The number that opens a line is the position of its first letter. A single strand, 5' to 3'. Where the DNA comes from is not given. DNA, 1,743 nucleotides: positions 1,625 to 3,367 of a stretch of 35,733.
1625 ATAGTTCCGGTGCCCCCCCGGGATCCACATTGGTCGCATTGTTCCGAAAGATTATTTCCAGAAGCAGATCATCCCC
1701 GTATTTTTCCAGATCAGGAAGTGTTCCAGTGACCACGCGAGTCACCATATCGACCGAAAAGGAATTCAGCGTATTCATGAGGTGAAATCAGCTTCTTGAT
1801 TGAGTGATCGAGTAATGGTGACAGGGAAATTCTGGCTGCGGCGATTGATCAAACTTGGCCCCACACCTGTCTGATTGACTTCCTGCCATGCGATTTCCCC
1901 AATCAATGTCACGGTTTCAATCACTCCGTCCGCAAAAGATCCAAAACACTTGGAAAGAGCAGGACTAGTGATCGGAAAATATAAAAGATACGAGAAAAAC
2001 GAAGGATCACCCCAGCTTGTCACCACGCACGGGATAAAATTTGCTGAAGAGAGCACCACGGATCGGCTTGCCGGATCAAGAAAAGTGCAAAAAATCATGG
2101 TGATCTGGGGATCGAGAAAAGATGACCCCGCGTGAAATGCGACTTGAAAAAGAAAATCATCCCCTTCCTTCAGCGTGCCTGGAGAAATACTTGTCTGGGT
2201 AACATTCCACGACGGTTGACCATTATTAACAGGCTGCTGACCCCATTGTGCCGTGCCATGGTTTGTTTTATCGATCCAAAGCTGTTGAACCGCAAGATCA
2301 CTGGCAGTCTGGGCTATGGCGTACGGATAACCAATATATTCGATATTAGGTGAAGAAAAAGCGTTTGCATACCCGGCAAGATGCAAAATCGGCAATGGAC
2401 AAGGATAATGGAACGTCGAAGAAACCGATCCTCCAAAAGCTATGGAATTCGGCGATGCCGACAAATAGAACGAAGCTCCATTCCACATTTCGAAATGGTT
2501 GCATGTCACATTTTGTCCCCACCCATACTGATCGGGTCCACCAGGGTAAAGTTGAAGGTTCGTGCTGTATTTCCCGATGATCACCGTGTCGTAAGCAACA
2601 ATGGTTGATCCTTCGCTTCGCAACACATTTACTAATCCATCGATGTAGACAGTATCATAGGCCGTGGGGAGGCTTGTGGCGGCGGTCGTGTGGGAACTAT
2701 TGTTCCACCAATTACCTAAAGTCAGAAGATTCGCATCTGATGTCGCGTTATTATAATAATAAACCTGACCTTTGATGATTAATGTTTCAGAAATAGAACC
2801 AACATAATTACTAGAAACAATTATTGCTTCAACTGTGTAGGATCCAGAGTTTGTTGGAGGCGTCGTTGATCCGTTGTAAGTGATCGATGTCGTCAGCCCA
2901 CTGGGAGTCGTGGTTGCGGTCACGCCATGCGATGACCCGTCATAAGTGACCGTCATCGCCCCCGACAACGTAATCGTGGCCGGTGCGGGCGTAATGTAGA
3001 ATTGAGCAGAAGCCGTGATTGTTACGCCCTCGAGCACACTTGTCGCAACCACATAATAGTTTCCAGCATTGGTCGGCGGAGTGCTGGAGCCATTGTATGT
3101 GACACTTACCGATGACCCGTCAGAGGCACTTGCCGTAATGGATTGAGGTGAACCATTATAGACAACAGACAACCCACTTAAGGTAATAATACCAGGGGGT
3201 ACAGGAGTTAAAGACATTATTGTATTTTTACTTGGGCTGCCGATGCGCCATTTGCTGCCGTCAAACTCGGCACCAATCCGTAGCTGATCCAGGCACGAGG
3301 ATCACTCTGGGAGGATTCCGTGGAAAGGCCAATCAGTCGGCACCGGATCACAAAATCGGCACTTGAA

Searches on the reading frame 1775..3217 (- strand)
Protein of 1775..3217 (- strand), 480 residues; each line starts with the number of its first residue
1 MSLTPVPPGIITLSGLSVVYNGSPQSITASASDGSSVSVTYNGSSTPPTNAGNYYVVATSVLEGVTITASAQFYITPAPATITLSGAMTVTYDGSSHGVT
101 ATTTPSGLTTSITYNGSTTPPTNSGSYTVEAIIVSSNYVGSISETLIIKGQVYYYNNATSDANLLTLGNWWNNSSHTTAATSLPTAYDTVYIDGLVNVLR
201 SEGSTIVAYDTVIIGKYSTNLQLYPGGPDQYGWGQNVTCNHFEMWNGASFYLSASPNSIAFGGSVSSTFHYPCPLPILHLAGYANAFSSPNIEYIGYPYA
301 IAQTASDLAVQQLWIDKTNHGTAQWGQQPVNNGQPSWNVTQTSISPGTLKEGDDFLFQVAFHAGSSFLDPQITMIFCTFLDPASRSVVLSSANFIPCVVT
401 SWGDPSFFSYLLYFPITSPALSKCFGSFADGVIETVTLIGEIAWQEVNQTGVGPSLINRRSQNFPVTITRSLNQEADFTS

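Call 50: search_protein_families(library=pfam, proteins=[window:1775-3217:-], max_evalue=0.01)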
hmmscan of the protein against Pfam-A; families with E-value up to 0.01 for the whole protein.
window:1775-3217:- (480 aa): 1 family
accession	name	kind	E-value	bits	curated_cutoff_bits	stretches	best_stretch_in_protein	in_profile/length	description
PF18887.5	MBG_3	-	2.9e-33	114.2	25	2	80-149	1-69/72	MBG domain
